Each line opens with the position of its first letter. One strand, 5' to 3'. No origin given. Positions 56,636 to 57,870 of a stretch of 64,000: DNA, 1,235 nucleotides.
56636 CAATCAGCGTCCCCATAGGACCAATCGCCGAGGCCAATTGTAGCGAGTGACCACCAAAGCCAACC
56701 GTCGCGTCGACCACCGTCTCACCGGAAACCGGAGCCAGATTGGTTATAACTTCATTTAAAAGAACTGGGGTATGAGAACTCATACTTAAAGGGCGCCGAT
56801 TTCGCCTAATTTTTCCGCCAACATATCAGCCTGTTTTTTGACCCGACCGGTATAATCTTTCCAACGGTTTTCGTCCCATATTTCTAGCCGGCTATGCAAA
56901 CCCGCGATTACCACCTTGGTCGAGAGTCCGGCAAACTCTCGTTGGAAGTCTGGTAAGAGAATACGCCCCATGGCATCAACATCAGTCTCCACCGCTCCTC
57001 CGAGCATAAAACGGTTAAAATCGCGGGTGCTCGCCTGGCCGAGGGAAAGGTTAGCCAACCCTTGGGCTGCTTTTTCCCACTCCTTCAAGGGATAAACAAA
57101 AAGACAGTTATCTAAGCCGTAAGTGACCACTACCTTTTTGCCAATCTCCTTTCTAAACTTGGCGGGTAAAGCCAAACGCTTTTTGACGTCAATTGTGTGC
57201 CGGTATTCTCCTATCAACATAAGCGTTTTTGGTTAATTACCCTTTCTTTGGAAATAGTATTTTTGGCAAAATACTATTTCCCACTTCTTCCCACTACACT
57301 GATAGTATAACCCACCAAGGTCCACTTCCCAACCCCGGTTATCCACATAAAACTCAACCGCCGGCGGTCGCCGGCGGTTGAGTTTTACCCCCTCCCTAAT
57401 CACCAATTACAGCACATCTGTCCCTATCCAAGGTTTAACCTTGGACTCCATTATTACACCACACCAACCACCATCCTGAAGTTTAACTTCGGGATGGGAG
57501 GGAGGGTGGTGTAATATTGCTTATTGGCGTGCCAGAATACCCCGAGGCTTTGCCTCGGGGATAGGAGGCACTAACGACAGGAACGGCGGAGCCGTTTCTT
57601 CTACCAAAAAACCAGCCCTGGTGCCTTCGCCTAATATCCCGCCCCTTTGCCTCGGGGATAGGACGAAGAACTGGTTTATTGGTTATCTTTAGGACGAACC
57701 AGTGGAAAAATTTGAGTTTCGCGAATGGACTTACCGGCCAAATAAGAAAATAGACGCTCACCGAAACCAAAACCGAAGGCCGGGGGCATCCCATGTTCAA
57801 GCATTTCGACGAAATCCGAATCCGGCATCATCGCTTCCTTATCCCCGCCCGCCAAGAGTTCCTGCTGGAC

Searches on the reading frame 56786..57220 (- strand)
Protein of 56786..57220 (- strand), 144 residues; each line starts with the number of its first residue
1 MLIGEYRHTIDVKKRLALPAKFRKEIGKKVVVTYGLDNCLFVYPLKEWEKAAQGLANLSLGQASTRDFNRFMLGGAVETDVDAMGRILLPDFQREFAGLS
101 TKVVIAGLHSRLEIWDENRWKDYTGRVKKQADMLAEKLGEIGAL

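Call 13: find_encoding_contigs(protein=window:56786-57220:-, flank=3000, max_places=10)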
Protein window:56786-57220:- (144 aa): 16 contigs read that carry it; 10 places shown.
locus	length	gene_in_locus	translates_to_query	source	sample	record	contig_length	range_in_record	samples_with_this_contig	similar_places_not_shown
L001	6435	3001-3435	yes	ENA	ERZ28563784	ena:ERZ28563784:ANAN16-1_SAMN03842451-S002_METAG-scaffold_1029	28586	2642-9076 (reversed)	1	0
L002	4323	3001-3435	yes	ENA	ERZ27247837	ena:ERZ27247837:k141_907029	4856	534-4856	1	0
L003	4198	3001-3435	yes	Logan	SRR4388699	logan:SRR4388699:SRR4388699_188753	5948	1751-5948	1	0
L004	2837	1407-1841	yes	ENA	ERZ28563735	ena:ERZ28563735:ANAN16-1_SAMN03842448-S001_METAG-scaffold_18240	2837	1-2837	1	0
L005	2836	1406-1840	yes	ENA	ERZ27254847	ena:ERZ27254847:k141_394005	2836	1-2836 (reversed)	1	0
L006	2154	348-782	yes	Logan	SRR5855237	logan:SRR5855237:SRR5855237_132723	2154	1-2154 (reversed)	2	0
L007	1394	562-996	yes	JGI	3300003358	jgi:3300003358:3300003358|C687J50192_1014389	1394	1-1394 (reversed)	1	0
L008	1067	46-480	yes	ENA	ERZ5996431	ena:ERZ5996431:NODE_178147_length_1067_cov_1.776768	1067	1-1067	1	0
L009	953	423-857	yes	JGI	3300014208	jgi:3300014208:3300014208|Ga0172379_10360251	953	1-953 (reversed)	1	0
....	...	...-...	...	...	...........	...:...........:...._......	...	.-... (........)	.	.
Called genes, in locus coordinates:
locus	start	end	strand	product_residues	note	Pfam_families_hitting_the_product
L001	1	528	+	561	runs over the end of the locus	PF03717:PBP_dimer, PF00905:Transpeptidase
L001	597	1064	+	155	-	PF03449:GreA_GreB_N, PF01272:GreA_GreB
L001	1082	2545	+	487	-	PF01336:tRNA_anti-codon, PF00152:tRNA-synt_2, PF01409:tRNA-synt_2d (weak)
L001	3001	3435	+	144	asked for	PF02381:MraZ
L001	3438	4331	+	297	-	PF01795:Methyltransf_5, PF13847:Methyltransf_31 (weak), PF13649:Methyltransf_25 (faint)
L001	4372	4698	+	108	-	-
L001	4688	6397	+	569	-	PF03717:PBP_dimer, PF00905:Transpeptidase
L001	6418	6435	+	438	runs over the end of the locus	PF08245:Mur_ligase_M, PF02875:Mur_ligase_C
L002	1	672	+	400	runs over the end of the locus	?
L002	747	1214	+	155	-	PF03449:GreA_GreB_N, PF01272:GreA_GreB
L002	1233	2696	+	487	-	PF01336:tRNA_anti-codon, PF00152:tRNA-synt_2, PF01409:tRNA-synt_2d (weak)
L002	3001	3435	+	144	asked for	PF02381:MraZ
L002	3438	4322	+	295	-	?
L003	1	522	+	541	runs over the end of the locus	PF03717:PBP_dimer, PF00905:Transpeptidase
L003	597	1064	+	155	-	PF03449:GreA_GreB_N, PF01272:GreA_GreB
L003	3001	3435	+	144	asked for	PF02381:MraZ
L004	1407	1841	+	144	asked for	PF02381:MraZ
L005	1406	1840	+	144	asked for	PF02381:MraZ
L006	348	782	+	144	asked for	PF02381:MraZ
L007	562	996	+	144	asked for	PF02381:MraZ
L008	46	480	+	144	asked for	PF02381:MraZ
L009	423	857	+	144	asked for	PF02381:MraZ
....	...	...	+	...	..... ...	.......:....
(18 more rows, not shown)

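Call 19: search_protein_families(library=pfam, proteins=[window:56786-57220:-], max_evalue=0.1)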
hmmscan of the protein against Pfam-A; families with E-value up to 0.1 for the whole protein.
window:56786-57220:- (144 aa): 1 family
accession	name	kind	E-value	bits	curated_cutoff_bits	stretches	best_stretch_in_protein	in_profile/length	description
PF02381.23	MraZ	-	4.1e-36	123.2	23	2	1-70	1-71/72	MraZ protein, putative antitoxin-like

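Call 22: find_related_loci(query=window:56786-57220:-, collection=genome_contigs, flank=3000)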
Query window:56786-57220:- (144 aa) in genome_contigs; peptide patterns used: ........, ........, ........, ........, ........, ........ (x = any residue, [..] = any of these).
314 stretches matched a pattern; 261 encode a relative of the query (tblastn E <= 1e-3); the best 80 are kept; 80 distinct loci.
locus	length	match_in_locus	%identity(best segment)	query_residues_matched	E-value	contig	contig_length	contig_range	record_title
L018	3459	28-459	90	1-144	8e-88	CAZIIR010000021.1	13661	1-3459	MAG TPA_asm: uncultured Candidatus Saccharibacteria bacterium isolate SRP286056_co2_287 genome assembly, contig: NODE_73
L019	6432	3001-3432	88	1-144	3e-87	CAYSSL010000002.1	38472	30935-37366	MAG TPA_asm: uncultured Candidatus Saccharibacteria bacterium isolate SRP286056_co2_136 genome assembly, contig: NODE_13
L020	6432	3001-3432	90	1-144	3e-87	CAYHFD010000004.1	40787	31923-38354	MAG TPA_asm: uncultured Candidatus Saccharibacteria bacterium isolate ERP119705_co11_13 genome assembly, contig: NODE_74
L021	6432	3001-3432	87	1-144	1e-85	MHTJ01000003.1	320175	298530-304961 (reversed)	MAG: Candidatus Vogelbacteria bacterium RIFOXYD1_FULL_44_32 rifoxyd1_full_scaffold_27, whole genome shotgun sequence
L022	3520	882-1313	76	1-144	7e-75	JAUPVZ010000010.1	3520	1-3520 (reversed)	MAG: Patescibacteria group bacterium isolate erpe_2018_sw_42hr_WHONDRS-SW48-000099_B_bin.14 scaffold_223495, whole genom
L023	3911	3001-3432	69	1-144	5e-70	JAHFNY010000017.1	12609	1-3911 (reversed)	MAG: Candidatus Vogelbacteria bacterium isolate nzgw491 NODE_7616_length_12610_cov_3.499399, whole genome shotgun sequen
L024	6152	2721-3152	72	1-144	8e-70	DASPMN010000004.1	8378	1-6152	MAG TPA_asm: Candidatus Paceibacterota bacterium isolate SMAG_U12093 k141_280346, whole genome shotgun sequence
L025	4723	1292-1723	68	1-144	2e-69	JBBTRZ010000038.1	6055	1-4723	MAG: Patescibacteria group bacterium isolate H51-bin050_1 H51_bin050_1_000000000038, whole genome shotgun sequence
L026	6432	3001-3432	72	1-144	4e-69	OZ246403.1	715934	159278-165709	MAG: uncultured Candidatus Saccharibacteria bacterium isolate SRP287051_co2_1 genome assembly, chromosome: 1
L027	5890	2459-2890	69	1-144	5e-69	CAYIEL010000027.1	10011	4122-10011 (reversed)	MAG TPA_asm: uncultured Candidatus Saccharibacteria bacterium isolate ERP119705_co18_447 genome assembly, contig: NODE_8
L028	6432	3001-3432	69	1-144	5e-69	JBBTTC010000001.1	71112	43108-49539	MAG: Patescibacteria group bacterium isolate H41-bin003_1 H41_bin003_1_000000000001, whole genome shotgun sequence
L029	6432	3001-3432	71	1-144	2e-68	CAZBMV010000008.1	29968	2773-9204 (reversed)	MAG TPA_asm: uncultured Candidatus Saccharibacteria bacterium isolate binchicken_co16_358 genome assembly, contig: NODE_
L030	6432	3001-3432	70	1-144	2e-68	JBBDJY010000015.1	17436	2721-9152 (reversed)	MAG: Candidatus Paceibacterota bacterium isolate LejiaA_44_14 Lejia_A_4740_length_17436_cov_8, whole genome shotgun sequ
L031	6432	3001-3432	67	1-144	5e-68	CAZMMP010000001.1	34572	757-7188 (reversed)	MAG TPA_asm: uncultured Candidatus Saccharibacteria bacterium isolate SRP135725_co1_624 genome assembly, contig: NODE_13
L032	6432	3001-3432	69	1-144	6e-68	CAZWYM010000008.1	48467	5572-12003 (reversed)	MAG TPA_asm: uncultured Candidatus Saccharibacteria bacterium isolate SRP286056_co2_193 genome assembly, contig: NODE_81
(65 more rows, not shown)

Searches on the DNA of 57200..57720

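Call 44: search_rna_families(source=window, start=57200, end=57720, threshold=evalue, max_evalue=10)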
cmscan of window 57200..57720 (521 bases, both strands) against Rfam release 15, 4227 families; matches with E-value up to 10: 15.
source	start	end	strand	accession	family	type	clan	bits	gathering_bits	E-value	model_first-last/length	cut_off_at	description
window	57330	57387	-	RF02351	psRNA14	Gene; sRNA;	-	27.9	60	0.013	1-84/84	no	Proteobacteria sRNA psRNA14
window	57348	57387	+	RF01025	mir-934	Gene; miRNA;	-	24.7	80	0.016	1-83/83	no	mir-934 microRNA precursor family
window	57455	57508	-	RF04193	mir-51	Gene; miRNA;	-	22.9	70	0.031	1-62/62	no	mir-51 microRNA precursor family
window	57531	57564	-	RF01333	CRISPR-DR20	Gene; CRISPR;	-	19.1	42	0.27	1-36/36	no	CRISPR RNA direct repeat element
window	57248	57283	-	RF03594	mir-3817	Gene; miRNA;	-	18.1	90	0.95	27-63/89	no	mir-3817 microRNA precursor family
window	57351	57384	-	RF03691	mir-2765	Gene; miRNA;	-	17.4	58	0.95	19-65/83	no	mir-2765 microRNA precursor family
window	57244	57285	-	RF04072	mir-7386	Gene; miRNA;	-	17.4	44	1.5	1-59/59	no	mir-7386 microRNA precursor family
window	57351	57384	+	RF03691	mir-2765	Gene; miRNA;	-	17.3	58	1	19-65/83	no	mir-2765 microRNA precursor family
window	57250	57281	+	RF01025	mir-934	Gene; miRNA;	-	17.3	80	1.6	1-83/83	no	mir-934 microRNA precursor family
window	57250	57283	+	RF03594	mir-3817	Gene; miRNA;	-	15.4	90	4.9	29-63/89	no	mir-3817 microRNA precursor family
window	57219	57387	+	RF02356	BjrC1505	Gene; sRNA;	-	15.1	50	2.5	1-140/140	no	Alphaproteobacterial sRNA BjrC1505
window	57265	57316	-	RF00612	SNORD75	Gene; snRNA; snoRNA; CD-box;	-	14.9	50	0.75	1-62/62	no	Small nucleolar RNA SNORD75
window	57267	57389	+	RF02344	ar14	Gene; sRNA;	-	14.5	58.8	2.3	1-123/123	no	Alphaproteobacterial ar14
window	57353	57381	+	RF03050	RAGATH-25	Gene; sRNA;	-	13.7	49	1.3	1-50/50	no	RAGATH-25 RNA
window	57424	57561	+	RF02161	PART1_3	Gene; lncRNA;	-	13.2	40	1.9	1-131/131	no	Prostate androgen-regulated transcript 1 conserved region 3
